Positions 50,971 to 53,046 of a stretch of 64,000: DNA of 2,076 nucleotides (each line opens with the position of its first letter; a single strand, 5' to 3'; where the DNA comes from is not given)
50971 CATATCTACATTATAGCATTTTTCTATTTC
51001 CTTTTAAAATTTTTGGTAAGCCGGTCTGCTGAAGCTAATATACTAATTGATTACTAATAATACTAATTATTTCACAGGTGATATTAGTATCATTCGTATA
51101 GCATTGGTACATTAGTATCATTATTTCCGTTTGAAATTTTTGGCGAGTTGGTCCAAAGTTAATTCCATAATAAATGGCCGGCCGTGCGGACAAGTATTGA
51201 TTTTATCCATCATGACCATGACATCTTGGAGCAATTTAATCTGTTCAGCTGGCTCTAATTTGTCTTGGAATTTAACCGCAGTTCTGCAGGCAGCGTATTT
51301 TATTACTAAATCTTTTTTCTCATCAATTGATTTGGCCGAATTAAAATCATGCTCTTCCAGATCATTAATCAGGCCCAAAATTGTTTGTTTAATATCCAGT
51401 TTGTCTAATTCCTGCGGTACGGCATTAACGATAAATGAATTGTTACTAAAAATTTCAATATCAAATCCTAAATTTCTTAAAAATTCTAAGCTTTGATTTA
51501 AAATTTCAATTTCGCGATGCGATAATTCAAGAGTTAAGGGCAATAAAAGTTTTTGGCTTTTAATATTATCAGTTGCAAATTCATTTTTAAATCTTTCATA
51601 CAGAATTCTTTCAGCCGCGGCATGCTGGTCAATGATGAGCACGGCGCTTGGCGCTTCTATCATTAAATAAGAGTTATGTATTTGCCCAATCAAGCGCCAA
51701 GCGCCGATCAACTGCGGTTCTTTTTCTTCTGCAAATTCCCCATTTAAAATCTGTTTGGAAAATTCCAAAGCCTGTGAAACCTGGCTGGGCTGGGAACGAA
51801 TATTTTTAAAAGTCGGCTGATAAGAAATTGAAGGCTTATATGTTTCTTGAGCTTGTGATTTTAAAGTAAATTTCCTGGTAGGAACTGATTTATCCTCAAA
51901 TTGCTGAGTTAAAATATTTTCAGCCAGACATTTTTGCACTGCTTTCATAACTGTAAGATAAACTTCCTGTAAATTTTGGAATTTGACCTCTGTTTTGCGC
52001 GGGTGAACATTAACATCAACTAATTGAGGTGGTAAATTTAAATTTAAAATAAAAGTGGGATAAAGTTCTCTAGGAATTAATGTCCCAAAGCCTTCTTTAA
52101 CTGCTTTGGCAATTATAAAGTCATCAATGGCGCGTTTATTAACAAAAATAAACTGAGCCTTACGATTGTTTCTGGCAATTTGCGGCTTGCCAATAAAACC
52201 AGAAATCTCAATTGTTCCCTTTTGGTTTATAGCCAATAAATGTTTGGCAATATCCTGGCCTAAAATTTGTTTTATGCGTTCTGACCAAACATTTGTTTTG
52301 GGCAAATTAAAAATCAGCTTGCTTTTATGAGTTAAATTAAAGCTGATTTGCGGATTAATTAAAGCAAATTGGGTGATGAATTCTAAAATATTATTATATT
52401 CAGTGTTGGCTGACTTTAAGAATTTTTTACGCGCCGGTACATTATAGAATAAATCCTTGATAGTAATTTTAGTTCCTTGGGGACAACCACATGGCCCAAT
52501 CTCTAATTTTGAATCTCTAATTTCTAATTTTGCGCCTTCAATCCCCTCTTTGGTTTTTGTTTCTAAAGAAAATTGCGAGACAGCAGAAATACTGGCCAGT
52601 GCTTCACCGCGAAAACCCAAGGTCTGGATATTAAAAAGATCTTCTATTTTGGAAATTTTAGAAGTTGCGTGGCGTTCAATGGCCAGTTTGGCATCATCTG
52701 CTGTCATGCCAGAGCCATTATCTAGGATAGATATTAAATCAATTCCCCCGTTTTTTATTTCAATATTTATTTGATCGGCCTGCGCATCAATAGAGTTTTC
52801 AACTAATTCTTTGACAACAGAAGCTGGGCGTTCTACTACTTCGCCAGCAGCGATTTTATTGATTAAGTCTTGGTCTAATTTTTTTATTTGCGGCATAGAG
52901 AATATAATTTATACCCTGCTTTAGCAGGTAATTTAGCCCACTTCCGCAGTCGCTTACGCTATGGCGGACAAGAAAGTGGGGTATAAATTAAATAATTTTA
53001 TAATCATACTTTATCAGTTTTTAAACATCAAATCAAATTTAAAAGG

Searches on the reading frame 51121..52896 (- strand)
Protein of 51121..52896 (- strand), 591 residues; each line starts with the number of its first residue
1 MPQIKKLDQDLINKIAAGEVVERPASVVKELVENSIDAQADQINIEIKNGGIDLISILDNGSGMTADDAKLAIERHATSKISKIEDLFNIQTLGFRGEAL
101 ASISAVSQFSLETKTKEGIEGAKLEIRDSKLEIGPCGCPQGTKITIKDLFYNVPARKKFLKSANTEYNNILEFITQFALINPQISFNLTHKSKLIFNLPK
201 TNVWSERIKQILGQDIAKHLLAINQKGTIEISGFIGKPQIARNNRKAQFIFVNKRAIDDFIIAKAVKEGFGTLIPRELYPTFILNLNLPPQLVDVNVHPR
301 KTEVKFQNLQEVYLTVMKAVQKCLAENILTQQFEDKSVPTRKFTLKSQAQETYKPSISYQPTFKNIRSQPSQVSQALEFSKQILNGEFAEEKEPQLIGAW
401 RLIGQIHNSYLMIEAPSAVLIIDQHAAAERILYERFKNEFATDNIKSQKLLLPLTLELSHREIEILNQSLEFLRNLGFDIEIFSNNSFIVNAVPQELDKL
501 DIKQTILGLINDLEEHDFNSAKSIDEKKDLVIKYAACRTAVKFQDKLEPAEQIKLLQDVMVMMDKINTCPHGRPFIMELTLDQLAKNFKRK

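Call 29: search_protein_families(library=pfam, proteins=[window:51121-52896:-], max_evalue=0.01)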
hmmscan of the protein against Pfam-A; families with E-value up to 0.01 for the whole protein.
window:51121-52896:- (591 aa): 4 families
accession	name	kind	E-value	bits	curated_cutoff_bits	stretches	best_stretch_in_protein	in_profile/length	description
PF08676.16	MutL_C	-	7.7e-38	129.8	25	1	403-546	1-141/142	MutL C terminal dimerisation domain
PF01119.25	DNA_mis_repair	-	9.1e-36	122.5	26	1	208-324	1-118/119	DNA mismatch repair protein, C-terminal domain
PF13589.12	HATPase_c_3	-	7.3e-14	52.4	25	1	25-123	4-102/137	Histidine kinase-, DNA gyrase B-, and HSP90-like ATPase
PF02518.31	HATPase_c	-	1.8e-06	28.8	26.4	1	22-78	4-63/111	Histidine kinase-, DNA gyrase B-, and HSP90-like ATPase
